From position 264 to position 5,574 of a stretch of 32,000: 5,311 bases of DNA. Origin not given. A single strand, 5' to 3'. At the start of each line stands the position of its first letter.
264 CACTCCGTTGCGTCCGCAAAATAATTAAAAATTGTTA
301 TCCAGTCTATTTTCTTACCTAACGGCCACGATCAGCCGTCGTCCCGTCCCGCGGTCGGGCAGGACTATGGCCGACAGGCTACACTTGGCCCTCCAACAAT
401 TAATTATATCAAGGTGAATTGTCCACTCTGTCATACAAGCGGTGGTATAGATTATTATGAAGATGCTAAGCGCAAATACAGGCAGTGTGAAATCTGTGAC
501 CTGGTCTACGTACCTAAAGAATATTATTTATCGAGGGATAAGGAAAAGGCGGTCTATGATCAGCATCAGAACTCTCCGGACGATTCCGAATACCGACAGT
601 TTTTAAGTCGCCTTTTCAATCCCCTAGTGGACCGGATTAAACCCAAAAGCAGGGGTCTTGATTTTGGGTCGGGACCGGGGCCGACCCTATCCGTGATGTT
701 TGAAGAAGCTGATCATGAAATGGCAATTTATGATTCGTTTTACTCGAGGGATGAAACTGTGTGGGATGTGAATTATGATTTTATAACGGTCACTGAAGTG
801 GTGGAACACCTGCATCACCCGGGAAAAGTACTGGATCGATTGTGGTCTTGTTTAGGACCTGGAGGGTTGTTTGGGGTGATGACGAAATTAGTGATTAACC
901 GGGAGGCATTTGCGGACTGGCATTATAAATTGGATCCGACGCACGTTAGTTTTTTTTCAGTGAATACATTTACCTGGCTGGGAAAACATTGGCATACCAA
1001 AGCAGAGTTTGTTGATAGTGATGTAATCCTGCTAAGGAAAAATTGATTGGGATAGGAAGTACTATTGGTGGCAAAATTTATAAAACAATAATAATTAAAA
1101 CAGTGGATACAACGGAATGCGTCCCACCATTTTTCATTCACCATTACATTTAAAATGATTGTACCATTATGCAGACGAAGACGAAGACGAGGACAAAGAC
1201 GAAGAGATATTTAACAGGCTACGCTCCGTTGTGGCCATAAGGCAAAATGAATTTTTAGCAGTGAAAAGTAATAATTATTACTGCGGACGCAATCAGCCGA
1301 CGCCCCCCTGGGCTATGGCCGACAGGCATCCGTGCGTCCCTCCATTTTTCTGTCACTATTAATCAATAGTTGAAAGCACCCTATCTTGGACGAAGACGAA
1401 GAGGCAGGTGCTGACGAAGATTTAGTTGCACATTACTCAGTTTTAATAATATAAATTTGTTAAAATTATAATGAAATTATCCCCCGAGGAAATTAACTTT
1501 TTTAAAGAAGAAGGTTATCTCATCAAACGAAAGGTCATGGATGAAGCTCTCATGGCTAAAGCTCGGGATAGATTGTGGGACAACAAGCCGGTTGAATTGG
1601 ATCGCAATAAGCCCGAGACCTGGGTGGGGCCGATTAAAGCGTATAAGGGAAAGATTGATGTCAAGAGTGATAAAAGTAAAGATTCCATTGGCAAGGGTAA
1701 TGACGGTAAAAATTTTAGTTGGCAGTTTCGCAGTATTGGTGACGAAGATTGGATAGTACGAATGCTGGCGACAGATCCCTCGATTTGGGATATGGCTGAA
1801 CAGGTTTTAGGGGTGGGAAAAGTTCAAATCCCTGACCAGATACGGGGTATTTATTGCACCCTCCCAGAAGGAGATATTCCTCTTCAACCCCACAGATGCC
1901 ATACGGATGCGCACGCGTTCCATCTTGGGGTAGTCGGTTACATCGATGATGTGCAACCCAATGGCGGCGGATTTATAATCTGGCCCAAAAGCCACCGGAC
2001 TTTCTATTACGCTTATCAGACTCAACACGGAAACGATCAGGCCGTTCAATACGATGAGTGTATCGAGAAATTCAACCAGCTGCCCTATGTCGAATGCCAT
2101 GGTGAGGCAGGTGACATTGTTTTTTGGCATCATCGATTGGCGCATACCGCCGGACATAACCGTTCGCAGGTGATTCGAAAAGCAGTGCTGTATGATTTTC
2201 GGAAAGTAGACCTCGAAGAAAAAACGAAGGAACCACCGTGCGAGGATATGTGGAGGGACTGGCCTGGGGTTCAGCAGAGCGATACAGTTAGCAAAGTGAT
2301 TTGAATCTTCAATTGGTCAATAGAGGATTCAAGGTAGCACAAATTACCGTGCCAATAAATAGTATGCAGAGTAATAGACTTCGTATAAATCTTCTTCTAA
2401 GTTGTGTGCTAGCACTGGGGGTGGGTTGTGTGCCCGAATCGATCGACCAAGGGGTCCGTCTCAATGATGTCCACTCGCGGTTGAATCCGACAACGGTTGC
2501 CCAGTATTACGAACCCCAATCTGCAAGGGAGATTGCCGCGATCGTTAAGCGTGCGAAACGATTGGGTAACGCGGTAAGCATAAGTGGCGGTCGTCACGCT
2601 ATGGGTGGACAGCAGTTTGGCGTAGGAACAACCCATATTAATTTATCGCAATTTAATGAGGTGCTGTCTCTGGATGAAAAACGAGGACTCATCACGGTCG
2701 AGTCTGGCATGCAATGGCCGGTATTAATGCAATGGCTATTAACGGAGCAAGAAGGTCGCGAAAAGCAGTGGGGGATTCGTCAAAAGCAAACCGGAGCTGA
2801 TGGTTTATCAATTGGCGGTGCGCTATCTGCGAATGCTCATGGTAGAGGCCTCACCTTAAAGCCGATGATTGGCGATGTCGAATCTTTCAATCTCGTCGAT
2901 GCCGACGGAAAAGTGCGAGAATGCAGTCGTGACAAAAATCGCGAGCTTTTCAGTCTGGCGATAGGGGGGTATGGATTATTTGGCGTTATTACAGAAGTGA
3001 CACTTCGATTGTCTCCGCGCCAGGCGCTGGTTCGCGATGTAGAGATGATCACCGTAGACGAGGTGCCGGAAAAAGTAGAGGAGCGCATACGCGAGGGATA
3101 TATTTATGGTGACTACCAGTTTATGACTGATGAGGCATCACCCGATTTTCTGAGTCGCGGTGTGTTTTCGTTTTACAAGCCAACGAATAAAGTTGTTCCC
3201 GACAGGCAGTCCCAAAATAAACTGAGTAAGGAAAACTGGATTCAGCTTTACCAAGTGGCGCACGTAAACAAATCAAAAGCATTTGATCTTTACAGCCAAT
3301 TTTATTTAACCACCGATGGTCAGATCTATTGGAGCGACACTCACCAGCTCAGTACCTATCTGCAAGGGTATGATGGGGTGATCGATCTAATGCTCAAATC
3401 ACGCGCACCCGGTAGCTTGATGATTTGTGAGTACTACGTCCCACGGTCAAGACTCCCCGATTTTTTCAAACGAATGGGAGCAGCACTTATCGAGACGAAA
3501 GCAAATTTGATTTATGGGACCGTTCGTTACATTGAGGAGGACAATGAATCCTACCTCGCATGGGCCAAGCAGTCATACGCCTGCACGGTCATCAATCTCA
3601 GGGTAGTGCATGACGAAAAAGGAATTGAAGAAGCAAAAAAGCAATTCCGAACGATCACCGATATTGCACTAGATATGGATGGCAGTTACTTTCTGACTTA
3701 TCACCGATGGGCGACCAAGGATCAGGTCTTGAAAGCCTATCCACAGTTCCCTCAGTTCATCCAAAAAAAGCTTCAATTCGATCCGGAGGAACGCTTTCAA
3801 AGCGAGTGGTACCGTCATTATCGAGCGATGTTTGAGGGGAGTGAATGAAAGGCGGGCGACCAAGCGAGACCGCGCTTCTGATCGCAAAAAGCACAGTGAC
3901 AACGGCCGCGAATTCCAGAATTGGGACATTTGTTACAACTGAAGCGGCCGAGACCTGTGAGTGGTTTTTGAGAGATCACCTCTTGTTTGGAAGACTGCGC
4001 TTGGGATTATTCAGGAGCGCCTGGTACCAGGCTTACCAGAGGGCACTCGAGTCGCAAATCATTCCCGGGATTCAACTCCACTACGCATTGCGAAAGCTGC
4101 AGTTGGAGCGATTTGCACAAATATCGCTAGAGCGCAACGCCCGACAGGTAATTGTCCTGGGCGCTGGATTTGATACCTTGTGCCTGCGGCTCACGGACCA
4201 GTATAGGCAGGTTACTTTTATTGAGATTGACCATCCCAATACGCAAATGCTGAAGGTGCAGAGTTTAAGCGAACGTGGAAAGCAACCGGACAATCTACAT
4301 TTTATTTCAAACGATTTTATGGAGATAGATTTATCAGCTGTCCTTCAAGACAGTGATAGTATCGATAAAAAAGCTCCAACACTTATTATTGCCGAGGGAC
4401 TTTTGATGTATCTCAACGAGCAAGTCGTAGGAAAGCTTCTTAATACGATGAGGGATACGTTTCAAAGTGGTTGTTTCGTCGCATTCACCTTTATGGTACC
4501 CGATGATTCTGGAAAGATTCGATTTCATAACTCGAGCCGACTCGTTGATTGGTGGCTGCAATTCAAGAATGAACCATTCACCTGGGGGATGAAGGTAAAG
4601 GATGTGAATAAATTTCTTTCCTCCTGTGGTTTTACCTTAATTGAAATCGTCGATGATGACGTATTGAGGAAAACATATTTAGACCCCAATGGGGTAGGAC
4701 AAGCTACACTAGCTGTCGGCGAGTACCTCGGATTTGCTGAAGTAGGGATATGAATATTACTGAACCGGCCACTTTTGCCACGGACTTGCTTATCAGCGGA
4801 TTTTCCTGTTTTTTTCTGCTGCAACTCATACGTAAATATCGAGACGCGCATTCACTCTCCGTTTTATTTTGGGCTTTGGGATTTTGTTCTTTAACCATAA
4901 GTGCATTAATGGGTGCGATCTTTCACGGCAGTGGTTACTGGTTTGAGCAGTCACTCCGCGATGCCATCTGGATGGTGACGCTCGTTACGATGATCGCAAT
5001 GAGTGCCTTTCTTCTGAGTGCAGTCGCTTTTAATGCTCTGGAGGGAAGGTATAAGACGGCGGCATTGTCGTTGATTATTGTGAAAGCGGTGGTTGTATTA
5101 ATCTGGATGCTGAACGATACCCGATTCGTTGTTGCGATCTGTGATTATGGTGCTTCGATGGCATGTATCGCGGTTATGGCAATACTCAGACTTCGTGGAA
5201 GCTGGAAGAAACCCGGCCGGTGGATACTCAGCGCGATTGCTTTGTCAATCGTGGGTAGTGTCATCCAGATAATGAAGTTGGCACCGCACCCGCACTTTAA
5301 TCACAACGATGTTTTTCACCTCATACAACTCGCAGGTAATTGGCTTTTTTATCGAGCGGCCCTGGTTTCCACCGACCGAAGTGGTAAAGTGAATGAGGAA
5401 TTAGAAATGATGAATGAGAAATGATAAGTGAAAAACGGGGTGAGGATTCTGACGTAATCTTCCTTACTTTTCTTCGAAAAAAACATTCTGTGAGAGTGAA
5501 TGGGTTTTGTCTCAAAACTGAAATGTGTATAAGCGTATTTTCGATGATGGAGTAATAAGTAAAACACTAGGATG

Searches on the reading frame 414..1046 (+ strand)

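Call 5: search_protein_families(library=pfam, proteins=[window:414-1046:+], max_evalue=0.01)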
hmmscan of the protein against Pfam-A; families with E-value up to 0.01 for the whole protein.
window:414-1046:+ (210 aa): 3 families
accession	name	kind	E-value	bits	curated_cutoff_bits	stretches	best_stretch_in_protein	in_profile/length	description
PF13489.12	Methyltransf_23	-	4.9e-21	75.6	27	1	60-190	5-154/164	Methyltransferase domain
PF08242.18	Methyltransf_12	-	4.8e-05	24.4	30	1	114-153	64-98/98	Methyltransferase domain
PF08241.18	Methyltransf_11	-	0.0016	19.4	21.2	0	120-153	60-93/95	Methyltransferase domain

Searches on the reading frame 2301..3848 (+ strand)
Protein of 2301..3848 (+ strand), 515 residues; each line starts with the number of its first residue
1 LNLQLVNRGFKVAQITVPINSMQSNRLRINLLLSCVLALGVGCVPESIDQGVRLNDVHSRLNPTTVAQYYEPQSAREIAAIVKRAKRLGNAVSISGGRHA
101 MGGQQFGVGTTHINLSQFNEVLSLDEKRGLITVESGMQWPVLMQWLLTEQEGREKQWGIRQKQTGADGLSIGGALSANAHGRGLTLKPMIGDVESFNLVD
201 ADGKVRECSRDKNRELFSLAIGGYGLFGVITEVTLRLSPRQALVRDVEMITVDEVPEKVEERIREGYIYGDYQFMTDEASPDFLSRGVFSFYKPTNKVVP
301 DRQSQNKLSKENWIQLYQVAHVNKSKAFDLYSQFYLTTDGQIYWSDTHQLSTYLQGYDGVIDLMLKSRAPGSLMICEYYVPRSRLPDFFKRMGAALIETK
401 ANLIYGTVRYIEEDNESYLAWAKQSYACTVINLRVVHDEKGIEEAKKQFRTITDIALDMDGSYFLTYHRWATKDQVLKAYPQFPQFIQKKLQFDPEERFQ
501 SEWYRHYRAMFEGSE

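Call 4: search_protein_families(library=pfam, proteins=[window:2301-3848:+], max_evalue=0.01)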
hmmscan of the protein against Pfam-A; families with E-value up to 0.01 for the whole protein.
window:2301-3848:+ (515 aa): 2 families
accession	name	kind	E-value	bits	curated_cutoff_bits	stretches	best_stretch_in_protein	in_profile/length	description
PF01565.28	FAD_binding_4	-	1.3e-20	74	26.4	1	68-209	3-139/139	FAD binding domain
PF04030.19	ALO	-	5.2e-06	26.8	23.1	1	372-506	124-257/258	D-arabinono-1,4-lactone oxidase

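Call 6: search_protein_families(library=ncbifam, proteins=[window:2301-3848:+], max_evalue=0.01)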
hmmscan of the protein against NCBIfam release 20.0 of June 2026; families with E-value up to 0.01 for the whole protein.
window:2301-3848:+ (515 aa): 9 families
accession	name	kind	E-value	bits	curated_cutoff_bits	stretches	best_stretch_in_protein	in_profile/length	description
TIGR01679.1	bact_FAD_ox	subfamily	2.4e-27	95.9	292.25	1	70-264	16-199/419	FAD-linked oxidoreductase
NF053785.1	DcplphribOxDprE1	equivalog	1.4e-21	77.2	500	1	60-505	10-445/449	decaprenylphosphoryl-beta-D-ribose oxidase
TIGR01678.1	FAD_lactone_ox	subfamily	4.7e-20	71.9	396.8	1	67-260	16-201/438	sugar 1,4-lactone oxidase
TIGR01676.1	GLDHase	equivalog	2.5e-14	53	458.25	1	67-249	63-237/541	L-galactonolactone dehydrogenase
TIGR01677.1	pln_FAD_oxido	subfamily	1.8e-08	33.3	383.1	1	72-240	40-214/560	FAD-dependent oxidoreductase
NF041227.1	BagG_FevA2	exception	3.7e-06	25.8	850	1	128-243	105-213/455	bagremycin/ferroverdin biosynthesis FAD-dependent oxygenase BagG/FevA2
TIGR00387.1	glcD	equivalog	1.3e-05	24.3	567.9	1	72-243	4-176/413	glycolate oxidase subunit GlcD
NF008408.0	PRK11230.1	equivalog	0.00063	18.3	897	1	72-276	62-268/499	glycolate oxidase subunit GlcD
NF041226.1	BagK_FevA1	equivalog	0.0013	17.3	800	1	163-240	133-206/453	bagremycin/ferroverdin biosynthesis FAD-dependent oxygenase BagK/FevA1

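Call 87: search_solved_structures(query=window:2301-3848:+, max_evalue=0.00001)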
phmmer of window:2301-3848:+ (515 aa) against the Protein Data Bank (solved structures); distinct sequences matched with E-value up to 0.00001: 43.
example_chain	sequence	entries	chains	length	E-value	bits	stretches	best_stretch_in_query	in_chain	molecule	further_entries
8qnc_A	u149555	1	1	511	1.6e-17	66.6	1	67-266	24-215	L-galactono-1,4-lactone dehydrogenase: A113G variant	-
8qnr_A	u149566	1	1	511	2.5e-17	65.9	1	67-266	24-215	L-galactono-1,4-lactone dehydrogenase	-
8qmy_A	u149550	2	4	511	2.5e-17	65.9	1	67-266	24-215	ancestral L-galactono-1,4-lactone dehydrogenase | L-galactono-1,4-lactone dehydrogenase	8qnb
7sml_A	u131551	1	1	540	1.3e-14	56.9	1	67-265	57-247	L-GALACTONO-1,4-LACTONE DEHYDROGENASE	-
7a24_z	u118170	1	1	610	9.4e-13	50.8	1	67-257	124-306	GLDH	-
2exr_A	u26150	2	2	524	2.7e-12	49.3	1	72-252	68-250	Cytokinin dehydrogenase 7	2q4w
6c80_A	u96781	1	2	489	3.4e-11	45.7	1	70-252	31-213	cytokinin oxidase LuCKX1.1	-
4ml8_A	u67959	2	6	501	3.3e-10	42.4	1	69-253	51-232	Cytokinin oxidase 2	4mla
6yaq_A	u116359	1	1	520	3.5e-10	42.4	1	168-253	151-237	Cytokinin dehydrogenase 8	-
8cj9_A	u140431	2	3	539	3.8e-10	42.2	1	168-253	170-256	cytokinin dehydrogenase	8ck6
3s1e_A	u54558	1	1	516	1.2e-09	40.5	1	71-254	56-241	Cytokinin dehydrogenase 1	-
21gt_B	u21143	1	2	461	1.4e-09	40.4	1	70-277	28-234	Decaprenylphosphoryl-beta-D-ribose oxidase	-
21gq_A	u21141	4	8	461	1.4e-09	40.4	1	70-277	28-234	Decaprenylphosphoryl-beta-D-ribose oxidase | Oxidoreductase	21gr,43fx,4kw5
3s1d_A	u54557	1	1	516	1.4e-09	40.4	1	71-254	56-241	Cytokinin dehydrogenase 1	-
2qkn_A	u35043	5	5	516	1.4e-09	40.4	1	71-254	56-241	Cytokinin dehydrogenase 1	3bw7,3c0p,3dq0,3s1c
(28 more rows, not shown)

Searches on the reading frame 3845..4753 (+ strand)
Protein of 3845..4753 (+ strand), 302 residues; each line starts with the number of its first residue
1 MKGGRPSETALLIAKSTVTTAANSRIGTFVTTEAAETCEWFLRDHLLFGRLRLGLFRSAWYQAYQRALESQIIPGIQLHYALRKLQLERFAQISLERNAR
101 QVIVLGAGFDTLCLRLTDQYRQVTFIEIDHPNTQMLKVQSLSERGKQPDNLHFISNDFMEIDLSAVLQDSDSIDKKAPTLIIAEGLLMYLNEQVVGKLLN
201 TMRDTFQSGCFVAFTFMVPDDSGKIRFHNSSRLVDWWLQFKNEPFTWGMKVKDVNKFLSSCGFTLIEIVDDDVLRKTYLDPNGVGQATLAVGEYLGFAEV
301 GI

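Call 4: search_protein_families(library=pfam, proteins=[window:3845-4753:+], max_evalue=0.01)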
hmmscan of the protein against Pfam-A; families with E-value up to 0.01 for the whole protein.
window:3845-4753:+ (302 aa): 2 families
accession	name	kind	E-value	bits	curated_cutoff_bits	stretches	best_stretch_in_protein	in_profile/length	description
PF04072.20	LCM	-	2.6e-28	99.6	22.3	1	65-202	50-186/187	Leucine carboxyl methyltransferase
PF00398.26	RrnaAD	-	8.3e-05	22.3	24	1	88-210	29-131/263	Ribosomal RNA adenine dimethylase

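Call 6: search_protein_families(library=ncbifam, proteins=[window:3845-4753:+], max_evalue=0.01)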
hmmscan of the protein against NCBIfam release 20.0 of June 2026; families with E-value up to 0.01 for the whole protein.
window:3845-4753:+ (302 aa): 3 families
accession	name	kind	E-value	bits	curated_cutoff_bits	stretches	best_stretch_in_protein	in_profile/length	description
TIGR00027.1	mthyl_TIGR00027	subfamily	6e-30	104.5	93.55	1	57-271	38-249/259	SAM-dependent methyltransferase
TIGR00755.1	ksgA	equivalog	4.2e-06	26.3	171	1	85-170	16-96/256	16S rRNA (adenine(1518)-N(6)/adenine(1519)-N(6))-dimethyltransferase RsmA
NF000499.2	Erm23S_rRNA_broad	equivalog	0.0004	19.8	212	1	86-163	11-83/244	23S ribosomal RNA methyltransferase Erm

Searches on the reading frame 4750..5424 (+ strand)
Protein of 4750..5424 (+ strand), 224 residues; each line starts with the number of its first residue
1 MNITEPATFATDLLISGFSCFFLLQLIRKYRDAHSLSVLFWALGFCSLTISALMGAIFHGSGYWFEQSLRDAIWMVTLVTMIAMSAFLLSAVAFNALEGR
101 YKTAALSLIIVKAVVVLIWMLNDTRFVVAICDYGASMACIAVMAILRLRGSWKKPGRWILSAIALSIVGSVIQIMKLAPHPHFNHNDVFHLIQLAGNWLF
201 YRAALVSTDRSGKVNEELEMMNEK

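Call 5: search_protein_families(library=pfam, proteins=[window:4750-5424:+], max_evalue=0.01)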
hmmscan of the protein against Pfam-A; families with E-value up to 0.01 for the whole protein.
window:4750-5424:+ (224 aa): 1 family
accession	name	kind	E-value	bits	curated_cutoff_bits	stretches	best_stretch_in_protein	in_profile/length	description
PF22285.2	DUF6962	-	4.1e-36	125.3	27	1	8-205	2-194/198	Family of unknown function (DUF6962)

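Call 95: search_protein_families(library=ncbifam, proteins=[window:4750-5424:+], max_evalue=0.00001)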
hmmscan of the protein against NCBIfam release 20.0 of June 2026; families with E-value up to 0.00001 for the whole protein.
window:4750-5424:+ (224 aa): 0 families
